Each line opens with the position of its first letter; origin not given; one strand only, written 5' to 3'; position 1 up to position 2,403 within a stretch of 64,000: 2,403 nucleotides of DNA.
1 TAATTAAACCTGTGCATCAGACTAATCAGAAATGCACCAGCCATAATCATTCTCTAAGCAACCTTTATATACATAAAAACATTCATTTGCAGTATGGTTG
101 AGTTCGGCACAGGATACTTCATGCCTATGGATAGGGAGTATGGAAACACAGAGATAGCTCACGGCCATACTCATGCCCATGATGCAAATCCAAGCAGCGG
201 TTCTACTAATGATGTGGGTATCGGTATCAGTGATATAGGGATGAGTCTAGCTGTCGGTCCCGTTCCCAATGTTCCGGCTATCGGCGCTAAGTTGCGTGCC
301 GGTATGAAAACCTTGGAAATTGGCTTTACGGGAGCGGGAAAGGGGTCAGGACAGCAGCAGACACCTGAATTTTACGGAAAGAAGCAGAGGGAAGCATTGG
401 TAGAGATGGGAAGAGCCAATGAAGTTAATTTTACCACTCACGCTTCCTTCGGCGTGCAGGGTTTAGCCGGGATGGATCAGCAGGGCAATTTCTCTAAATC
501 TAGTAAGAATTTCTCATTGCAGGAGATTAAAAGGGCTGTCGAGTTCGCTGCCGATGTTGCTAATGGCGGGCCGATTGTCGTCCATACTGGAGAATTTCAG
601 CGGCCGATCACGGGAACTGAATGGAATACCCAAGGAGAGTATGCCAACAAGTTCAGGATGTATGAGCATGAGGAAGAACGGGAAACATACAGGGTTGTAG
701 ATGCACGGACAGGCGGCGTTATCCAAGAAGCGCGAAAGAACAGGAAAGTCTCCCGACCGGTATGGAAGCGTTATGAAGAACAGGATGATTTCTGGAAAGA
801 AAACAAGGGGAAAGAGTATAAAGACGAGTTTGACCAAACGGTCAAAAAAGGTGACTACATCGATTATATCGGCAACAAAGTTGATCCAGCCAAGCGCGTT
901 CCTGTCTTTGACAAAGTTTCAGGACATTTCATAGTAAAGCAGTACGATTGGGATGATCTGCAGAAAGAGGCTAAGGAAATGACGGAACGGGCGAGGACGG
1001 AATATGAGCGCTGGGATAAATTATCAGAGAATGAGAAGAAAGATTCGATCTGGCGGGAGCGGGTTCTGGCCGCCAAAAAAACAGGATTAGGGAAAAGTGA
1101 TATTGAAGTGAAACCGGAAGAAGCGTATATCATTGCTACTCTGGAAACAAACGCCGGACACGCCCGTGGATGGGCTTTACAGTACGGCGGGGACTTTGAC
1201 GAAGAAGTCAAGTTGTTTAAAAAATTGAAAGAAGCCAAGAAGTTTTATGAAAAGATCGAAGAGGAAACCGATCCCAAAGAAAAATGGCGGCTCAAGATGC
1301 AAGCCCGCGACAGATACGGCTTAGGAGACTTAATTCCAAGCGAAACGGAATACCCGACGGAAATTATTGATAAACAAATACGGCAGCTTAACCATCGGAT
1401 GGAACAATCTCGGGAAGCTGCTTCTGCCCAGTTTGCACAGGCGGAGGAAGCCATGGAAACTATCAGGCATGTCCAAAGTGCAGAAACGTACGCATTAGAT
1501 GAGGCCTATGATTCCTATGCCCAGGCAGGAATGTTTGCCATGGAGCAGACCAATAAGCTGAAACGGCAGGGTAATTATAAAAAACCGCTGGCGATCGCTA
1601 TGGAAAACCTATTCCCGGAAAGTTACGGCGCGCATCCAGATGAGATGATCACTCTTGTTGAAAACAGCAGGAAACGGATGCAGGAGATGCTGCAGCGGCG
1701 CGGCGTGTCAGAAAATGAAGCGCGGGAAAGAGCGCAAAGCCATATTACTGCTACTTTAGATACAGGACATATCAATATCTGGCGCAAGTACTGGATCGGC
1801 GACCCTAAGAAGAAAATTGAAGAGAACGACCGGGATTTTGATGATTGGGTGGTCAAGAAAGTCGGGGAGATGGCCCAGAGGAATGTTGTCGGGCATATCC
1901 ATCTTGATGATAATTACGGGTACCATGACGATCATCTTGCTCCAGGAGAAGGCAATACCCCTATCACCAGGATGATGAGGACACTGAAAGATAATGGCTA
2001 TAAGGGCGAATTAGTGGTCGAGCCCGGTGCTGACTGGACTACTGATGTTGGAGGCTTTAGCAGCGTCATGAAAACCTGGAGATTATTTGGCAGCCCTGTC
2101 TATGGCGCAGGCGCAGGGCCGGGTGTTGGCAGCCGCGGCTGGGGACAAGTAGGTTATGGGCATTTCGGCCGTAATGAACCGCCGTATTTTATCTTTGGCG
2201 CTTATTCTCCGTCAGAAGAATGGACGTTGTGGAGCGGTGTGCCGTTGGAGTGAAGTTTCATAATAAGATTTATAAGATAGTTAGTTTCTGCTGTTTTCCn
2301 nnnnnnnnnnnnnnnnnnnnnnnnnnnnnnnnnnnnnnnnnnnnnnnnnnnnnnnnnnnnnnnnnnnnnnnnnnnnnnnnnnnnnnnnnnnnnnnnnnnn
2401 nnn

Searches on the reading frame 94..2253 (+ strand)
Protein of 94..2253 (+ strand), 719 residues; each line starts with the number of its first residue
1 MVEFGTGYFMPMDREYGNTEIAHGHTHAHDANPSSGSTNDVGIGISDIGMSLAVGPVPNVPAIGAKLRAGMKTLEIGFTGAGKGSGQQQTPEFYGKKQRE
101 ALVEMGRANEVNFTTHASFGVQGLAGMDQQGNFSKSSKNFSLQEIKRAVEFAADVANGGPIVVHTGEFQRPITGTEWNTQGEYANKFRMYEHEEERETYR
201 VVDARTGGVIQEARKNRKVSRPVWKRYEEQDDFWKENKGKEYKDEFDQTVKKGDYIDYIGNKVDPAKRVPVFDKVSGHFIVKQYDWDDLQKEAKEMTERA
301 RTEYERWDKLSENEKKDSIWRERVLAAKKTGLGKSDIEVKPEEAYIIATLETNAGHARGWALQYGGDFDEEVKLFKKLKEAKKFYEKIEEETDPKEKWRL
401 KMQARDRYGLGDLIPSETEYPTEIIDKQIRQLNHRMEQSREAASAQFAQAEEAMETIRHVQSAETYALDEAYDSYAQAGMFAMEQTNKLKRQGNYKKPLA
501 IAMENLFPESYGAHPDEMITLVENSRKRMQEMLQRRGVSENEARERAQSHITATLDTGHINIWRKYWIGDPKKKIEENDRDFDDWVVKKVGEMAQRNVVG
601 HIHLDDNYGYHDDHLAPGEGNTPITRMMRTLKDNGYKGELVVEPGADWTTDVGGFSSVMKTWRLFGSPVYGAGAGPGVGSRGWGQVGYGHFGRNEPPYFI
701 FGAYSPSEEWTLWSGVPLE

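Call 70: find_encoding_contigs(protein=window:94-2253:+, flank=10000, max_places=3)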
Protein window:94-2253:+ (719 aa): 2 contigs read that carry it; 2 places shown.
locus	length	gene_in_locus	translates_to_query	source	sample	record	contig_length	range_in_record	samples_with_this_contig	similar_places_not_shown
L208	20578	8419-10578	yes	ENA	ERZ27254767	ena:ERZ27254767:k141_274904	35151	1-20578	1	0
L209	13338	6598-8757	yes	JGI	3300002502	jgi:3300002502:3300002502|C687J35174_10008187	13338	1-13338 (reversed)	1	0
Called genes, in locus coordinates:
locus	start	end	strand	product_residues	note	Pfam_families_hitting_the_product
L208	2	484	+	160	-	?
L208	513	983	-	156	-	-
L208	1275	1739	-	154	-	PF10107:Endonuc_Holl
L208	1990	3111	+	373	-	PF07690:MFS_1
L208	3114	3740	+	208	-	PF01209:Ubie_methyltran (weak), PF13489:Methyltransf_23 (weak), PF13847:Methyltransf_31, PF08241:Methyltransf_11, PF08242:Methyltransf_12 (weak), PF13649:Methyltransf_25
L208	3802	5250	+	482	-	-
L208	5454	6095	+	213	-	-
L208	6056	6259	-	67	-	-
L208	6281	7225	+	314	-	PF12569:NatA_aux_su (faint), PF13174:TPR_6 (faint), PF07719:TPR_2 (faint), PF09976:TPR_21 (faint), PF13424:TPR_12 (faint), PF13428:TPR_14 (faint), PF13432:TPR_16 (faint), PF14559:TPR_19 (faint)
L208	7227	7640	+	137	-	-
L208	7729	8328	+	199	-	-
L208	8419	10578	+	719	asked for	PF01261:AP_endonuc_2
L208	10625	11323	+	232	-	-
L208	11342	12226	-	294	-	-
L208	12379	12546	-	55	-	-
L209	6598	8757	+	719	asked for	PF01261:AP_endonuc_2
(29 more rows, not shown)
